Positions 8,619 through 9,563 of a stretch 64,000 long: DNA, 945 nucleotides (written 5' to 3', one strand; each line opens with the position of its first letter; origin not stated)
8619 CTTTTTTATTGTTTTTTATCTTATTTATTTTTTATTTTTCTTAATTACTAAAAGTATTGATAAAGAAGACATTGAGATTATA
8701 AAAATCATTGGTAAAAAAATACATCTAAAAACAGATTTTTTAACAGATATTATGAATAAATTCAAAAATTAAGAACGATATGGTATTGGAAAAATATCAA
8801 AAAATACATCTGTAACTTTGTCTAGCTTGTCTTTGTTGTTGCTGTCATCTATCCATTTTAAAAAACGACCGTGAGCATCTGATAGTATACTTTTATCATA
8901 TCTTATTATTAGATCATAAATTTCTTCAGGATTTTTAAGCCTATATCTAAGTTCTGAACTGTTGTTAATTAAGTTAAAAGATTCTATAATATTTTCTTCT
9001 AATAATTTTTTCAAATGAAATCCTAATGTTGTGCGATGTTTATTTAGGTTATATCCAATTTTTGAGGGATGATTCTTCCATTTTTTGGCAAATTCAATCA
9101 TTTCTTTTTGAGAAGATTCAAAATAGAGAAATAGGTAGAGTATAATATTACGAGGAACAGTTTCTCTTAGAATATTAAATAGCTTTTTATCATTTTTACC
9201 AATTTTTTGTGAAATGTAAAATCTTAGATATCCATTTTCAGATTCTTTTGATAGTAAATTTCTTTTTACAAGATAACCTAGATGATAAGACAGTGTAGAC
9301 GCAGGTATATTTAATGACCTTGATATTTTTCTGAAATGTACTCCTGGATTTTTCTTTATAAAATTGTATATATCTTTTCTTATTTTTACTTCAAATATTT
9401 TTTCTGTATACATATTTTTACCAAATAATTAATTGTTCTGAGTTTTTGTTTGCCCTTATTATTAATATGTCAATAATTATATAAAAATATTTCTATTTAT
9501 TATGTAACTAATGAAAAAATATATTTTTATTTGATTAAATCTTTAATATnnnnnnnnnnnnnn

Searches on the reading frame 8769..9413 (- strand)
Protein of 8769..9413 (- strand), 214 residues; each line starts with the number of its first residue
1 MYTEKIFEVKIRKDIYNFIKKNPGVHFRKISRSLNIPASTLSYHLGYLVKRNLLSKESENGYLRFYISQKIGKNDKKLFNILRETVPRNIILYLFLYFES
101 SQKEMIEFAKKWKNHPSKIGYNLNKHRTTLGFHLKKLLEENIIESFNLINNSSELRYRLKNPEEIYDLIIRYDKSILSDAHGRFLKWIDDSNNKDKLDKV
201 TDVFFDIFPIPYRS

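Call 35: search_protein_families(library=pfam, proteins=[window:8769-9413:-], max_evalue=0.0001)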
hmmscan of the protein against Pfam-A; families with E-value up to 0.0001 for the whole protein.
window:8769-9413:- (214 aa): 5 families
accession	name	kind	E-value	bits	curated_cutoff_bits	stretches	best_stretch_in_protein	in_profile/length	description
PF24266.1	HTH_HVO_0163_N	-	3.6e-11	43.4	31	1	11-68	3-60/70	HVO_0163, N-terminal HTH domain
PF13412.12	HTH_24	-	1.7e-08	34.4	21.9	1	10-51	3-44/48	Winged helix-turn-helix DNA-binding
PF01022.26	HTH_5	-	2.8e-07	30.8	22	0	27-56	18-47/47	Bacterial regulatory protein, arsR family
PF12840.13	HTH_20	-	1.4e-06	28.6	27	0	29-54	23-48/51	Helix-turn-helix domain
PF12802.13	MarR_2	-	1.9e-05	25.1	27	1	17-59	12-55/61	MarR family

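Call 69: search_protein_families(library=ncbifam, proteins=[window:8769-9413:-], max_evalue=0.01)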
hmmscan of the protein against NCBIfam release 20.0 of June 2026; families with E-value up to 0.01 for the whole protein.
window:8769-9413:- (214 aa): 4 families
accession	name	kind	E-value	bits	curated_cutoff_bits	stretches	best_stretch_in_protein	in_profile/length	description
NF033788.1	HTH_metalloreg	subfamily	2.3e-05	24.1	55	1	12-59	13-60/77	metalloregulator ArsR/SmtB family transcription factor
NF053755.1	MsvR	equivalog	2.8e-05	23.9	220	0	7-60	10-62/236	transcriptional factor MsvR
NF033789.1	repress_SdpR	subfamily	0.00065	19.6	100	0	10-66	8-63/79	autorepressor SdpR family transcription factor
TIGR01884.1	cas_HTH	subfamily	0.0017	17.8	60.2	0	15-59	147-191/202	CRISPR-associated CARF protein Csa3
